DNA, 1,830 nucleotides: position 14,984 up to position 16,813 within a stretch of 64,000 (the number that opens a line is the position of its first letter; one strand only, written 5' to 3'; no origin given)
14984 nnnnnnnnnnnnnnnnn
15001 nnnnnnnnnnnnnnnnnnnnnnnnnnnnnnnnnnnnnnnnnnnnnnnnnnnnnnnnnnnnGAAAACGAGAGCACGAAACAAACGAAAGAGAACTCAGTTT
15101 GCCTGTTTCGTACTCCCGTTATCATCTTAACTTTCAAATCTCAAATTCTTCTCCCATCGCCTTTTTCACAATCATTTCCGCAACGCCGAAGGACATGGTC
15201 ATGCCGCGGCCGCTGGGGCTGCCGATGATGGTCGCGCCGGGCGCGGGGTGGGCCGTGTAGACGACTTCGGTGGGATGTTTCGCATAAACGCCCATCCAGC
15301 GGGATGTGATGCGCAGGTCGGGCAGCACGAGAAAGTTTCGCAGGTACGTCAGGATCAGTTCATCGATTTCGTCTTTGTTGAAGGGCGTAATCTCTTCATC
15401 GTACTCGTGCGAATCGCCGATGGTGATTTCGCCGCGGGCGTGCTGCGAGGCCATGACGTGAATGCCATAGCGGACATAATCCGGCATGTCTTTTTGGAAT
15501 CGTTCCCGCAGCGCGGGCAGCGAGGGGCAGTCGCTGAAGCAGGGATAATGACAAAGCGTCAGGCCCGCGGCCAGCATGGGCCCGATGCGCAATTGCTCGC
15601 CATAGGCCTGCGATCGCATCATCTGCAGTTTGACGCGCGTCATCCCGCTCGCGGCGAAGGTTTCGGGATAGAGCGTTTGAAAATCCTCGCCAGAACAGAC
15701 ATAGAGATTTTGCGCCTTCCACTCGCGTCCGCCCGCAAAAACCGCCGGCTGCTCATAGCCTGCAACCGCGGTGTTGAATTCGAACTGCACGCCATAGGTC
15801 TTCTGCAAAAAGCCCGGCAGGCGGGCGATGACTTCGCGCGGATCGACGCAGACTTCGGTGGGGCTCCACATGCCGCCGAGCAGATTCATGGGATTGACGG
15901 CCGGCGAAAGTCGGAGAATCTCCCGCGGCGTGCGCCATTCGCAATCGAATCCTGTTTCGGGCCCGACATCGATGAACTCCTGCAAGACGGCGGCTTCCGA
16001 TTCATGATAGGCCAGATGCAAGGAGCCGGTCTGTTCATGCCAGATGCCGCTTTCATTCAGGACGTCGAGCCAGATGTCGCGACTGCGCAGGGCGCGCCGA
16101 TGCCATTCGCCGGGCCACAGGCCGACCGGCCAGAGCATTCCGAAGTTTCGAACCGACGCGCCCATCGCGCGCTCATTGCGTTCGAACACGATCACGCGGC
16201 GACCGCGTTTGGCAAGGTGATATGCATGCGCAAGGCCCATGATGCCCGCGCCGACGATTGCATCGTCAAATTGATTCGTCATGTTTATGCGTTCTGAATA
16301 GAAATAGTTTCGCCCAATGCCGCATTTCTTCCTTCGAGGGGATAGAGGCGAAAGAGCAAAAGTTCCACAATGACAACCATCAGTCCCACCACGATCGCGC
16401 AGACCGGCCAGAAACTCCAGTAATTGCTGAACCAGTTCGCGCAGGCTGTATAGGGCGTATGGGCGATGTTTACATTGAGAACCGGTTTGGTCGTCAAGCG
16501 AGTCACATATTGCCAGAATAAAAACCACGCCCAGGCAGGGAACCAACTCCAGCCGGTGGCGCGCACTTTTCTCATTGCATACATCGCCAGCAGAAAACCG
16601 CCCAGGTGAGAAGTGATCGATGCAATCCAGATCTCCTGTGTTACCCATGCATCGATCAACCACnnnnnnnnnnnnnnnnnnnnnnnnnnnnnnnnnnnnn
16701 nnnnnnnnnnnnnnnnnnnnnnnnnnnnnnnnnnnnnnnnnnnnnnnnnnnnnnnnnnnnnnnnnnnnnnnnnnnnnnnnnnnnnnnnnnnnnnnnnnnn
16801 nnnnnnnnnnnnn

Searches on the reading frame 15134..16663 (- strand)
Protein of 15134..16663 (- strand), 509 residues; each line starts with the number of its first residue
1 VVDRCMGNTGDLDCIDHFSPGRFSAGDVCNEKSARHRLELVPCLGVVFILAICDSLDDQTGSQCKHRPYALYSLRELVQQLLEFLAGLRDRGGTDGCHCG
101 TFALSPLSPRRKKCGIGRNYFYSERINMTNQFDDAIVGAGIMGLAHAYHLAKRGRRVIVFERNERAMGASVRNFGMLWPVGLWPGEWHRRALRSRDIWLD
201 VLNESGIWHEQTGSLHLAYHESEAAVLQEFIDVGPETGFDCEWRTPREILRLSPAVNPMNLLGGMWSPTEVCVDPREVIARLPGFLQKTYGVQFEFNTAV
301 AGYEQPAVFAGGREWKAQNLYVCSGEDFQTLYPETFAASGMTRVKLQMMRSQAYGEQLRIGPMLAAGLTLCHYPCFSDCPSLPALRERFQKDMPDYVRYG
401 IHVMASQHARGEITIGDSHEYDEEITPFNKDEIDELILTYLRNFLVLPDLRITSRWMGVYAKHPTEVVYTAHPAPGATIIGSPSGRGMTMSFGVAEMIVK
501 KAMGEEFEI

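Call 50: search_protein_families(library=pfam, proteins=[window:15134-16663:-])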
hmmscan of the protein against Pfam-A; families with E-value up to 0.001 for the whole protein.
window:15134-16663:- (509 aa): 4 families
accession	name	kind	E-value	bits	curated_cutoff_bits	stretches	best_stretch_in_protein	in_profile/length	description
PF01266.30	DAO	-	1.9e-43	149.8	27.9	1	135-499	3-351/353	FAD dependent oxidoreductase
PF13450.12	NAD_binding_8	-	3.6e-08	34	21.9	1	136-168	1-33/68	NAD(P)-binding Rossmann-like domain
PF00890.30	FAD_binding_2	-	1.8e-05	24.5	20.4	1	135-181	3-49/414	FAD binding domain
PF01946.23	Thi4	-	0.00066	19.4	26.2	0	128-177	14-63/235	Thi4 family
